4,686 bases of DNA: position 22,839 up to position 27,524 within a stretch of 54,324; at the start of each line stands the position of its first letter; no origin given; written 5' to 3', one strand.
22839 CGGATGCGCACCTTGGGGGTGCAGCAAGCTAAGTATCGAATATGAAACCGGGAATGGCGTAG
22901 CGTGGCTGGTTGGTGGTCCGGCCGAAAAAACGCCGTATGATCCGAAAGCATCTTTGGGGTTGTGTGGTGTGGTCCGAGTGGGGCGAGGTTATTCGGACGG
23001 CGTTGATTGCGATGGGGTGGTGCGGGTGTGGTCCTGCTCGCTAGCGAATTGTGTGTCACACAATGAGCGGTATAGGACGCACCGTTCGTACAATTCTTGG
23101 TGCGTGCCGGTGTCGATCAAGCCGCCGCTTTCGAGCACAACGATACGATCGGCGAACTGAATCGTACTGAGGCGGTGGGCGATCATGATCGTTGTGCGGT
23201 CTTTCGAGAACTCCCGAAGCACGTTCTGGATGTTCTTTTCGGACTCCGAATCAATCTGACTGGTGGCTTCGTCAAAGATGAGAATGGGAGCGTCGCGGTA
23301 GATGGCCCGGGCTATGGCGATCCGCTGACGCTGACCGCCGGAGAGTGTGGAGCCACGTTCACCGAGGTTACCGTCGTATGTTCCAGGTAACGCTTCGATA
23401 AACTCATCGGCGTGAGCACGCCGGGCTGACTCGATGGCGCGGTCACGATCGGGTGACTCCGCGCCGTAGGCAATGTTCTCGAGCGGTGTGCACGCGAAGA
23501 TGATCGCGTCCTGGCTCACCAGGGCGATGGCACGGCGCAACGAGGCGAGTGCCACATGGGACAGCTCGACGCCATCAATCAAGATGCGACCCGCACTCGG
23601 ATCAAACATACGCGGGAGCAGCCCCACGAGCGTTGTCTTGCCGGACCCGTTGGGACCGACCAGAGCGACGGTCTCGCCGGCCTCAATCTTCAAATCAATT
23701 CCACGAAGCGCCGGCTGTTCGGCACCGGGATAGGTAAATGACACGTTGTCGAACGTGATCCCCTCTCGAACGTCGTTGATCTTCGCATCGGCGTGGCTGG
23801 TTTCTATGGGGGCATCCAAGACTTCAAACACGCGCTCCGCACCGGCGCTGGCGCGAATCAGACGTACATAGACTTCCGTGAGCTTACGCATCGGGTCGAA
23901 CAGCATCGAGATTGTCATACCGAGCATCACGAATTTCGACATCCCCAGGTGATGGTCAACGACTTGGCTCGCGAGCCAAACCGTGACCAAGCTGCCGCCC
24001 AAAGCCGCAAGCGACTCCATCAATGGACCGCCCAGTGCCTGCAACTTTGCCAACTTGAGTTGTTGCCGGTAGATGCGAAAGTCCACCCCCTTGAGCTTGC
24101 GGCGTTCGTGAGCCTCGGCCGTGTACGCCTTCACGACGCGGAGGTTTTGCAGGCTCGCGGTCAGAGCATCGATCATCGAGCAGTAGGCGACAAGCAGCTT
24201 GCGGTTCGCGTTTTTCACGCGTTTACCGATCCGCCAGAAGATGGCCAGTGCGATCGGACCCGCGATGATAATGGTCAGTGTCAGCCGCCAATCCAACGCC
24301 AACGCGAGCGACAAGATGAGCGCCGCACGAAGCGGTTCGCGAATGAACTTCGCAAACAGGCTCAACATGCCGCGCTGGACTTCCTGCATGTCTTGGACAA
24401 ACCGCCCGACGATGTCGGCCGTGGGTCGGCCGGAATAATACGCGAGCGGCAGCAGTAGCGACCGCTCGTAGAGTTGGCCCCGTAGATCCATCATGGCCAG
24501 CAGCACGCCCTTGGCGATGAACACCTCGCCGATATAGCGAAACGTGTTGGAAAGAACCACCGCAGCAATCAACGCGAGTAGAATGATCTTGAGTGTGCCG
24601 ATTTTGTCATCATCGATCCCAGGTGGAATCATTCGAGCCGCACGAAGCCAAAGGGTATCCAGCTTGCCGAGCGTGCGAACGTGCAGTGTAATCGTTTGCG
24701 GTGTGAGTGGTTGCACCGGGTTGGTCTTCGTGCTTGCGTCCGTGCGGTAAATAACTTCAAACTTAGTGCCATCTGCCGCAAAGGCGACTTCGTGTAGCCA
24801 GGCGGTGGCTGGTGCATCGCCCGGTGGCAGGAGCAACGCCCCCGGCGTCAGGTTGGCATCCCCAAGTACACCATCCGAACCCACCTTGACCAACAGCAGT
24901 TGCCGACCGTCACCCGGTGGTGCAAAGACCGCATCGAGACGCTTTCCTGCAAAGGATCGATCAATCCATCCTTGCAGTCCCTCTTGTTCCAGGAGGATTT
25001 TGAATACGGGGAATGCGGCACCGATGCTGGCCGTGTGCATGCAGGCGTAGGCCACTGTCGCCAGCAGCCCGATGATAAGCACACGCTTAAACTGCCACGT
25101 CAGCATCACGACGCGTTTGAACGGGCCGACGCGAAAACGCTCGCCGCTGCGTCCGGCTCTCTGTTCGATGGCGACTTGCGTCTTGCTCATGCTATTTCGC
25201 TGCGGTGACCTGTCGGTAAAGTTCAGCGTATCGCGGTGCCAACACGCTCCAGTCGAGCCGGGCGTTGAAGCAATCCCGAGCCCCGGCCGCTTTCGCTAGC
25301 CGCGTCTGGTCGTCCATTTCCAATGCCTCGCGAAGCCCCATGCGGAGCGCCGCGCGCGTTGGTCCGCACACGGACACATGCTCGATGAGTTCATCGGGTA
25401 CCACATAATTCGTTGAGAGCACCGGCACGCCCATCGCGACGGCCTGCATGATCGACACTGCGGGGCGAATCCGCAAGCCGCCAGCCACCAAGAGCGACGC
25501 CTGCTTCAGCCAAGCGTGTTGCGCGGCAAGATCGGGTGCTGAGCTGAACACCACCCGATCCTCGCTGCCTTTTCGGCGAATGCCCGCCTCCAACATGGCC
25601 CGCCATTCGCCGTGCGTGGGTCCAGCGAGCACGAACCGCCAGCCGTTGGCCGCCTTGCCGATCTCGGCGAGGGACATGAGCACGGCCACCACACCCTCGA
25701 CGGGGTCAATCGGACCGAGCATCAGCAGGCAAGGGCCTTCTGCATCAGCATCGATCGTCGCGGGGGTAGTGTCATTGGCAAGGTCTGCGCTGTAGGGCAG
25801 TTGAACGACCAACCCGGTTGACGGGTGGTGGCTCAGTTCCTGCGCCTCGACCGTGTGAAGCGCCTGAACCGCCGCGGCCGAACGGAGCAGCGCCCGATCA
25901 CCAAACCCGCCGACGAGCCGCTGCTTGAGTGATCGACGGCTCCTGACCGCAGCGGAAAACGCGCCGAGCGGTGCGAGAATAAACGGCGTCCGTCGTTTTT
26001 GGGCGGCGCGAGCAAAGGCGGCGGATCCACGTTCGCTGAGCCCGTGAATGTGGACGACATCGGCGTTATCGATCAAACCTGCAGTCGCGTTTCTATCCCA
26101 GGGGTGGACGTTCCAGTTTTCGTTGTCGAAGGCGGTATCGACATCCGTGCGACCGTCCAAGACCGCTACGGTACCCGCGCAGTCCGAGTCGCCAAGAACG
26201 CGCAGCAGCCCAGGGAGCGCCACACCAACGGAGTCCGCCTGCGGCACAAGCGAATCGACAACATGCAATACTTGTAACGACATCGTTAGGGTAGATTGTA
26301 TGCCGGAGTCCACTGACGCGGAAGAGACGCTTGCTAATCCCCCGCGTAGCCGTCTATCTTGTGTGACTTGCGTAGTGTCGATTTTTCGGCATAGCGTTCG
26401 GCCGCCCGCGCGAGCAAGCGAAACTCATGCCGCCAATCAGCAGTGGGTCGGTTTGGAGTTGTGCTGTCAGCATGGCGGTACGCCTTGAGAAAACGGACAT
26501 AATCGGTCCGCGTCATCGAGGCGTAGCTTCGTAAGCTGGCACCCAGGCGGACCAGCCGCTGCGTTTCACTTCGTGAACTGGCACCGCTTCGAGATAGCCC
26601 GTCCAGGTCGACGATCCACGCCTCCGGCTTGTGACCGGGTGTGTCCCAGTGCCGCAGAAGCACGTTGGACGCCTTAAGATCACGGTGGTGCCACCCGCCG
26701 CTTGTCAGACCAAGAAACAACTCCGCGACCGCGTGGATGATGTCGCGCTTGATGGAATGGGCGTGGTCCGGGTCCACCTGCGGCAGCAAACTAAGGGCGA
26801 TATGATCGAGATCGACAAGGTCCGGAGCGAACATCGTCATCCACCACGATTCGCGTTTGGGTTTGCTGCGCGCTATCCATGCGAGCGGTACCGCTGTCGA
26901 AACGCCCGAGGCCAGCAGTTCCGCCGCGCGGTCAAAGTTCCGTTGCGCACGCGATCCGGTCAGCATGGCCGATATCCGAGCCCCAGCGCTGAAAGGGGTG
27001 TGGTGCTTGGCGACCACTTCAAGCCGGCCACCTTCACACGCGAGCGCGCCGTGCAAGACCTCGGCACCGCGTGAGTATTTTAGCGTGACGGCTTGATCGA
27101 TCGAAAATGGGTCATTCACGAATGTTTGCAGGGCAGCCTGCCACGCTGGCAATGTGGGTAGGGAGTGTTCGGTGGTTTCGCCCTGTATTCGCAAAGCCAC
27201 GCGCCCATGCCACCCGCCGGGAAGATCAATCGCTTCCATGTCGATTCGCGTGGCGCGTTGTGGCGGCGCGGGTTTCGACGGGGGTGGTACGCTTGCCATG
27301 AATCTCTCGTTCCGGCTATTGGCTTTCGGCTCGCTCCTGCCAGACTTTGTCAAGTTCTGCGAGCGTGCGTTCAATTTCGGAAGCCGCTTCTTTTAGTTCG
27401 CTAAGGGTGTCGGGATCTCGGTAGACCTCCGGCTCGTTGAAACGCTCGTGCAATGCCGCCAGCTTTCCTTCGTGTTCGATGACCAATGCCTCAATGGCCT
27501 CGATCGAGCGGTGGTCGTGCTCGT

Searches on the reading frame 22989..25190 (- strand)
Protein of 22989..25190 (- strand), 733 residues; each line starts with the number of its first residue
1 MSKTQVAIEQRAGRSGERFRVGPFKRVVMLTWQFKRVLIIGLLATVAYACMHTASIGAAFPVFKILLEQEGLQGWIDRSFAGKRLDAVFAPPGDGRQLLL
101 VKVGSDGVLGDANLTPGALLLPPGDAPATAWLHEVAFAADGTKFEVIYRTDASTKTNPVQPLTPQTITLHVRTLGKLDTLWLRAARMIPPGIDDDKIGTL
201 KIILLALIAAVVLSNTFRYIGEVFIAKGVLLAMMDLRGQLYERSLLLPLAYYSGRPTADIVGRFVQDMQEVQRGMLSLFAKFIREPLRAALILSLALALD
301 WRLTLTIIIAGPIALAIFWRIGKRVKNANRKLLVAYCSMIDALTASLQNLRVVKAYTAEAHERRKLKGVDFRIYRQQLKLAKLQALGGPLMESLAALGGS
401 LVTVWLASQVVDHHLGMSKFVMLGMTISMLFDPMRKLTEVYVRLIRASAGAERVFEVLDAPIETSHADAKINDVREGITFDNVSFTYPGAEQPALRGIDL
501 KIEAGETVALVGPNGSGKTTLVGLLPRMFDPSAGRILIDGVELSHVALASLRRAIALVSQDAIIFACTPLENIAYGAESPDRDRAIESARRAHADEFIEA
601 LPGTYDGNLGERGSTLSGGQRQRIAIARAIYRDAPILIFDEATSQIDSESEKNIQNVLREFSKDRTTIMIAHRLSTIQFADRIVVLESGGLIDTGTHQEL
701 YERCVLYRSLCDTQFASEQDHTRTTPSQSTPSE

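Call 9: search_protein_families(library=pfam, proteins=[window:22989-25190:-])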
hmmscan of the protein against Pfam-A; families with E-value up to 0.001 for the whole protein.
window:22989-25190:- (733 aa): 4 families
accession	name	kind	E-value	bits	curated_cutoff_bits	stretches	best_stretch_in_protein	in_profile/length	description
PF00005.33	ABC_tran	-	7e-31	108.1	25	1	495-644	1-137/137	ABC transporter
PF00664.28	ABC_membrane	-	1.2e-27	97.7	28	1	186-434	24-274/274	ABC transporter transmembrane region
PF02463.25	SMC_N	-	2.2e-10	40.8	40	1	615-685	136-210/220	RecF/RecN/SMC N terminal domain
PF13304.12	AAA_21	-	0.00023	21.8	27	0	509-531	3-25/304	AAA domain, putative AbiEii toxin, Type IV TA system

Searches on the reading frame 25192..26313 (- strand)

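Call 9: search_protein_families(library=pfam, proteins=[window:25192-26313:-])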
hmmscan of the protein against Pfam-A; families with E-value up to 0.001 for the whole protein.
window:25192-26313:- (373 aa): 2 families
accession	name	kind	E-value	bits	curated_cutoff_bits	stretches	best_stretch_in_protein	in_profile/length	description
PF00534.26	Glycos_transf_1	-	1.4e-08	34.9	26.4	1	189-334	11-159/172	Glycosyl transferases group 1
PF13692.12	Glyco_trans_1_4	-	1.7e-08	35.3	27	1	194-312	2-117/142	Glycosyl transferases group 1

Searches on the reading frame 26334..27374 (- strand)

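Call 9: search_protein_families(library=pfam, proteins=[window:26334-27374:-])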
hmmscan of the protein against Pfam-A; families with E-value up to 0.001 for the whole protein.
window:26334-27374:- (346 aa): 1 family
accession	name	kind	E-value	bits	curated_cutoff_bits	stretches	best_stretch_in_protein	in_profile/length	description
PF06293.20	Kdo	-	9.8e-11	41.9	21.3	1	138-299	53-207/207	Lipopolysaccharide kinase (Kdo/WaaP) family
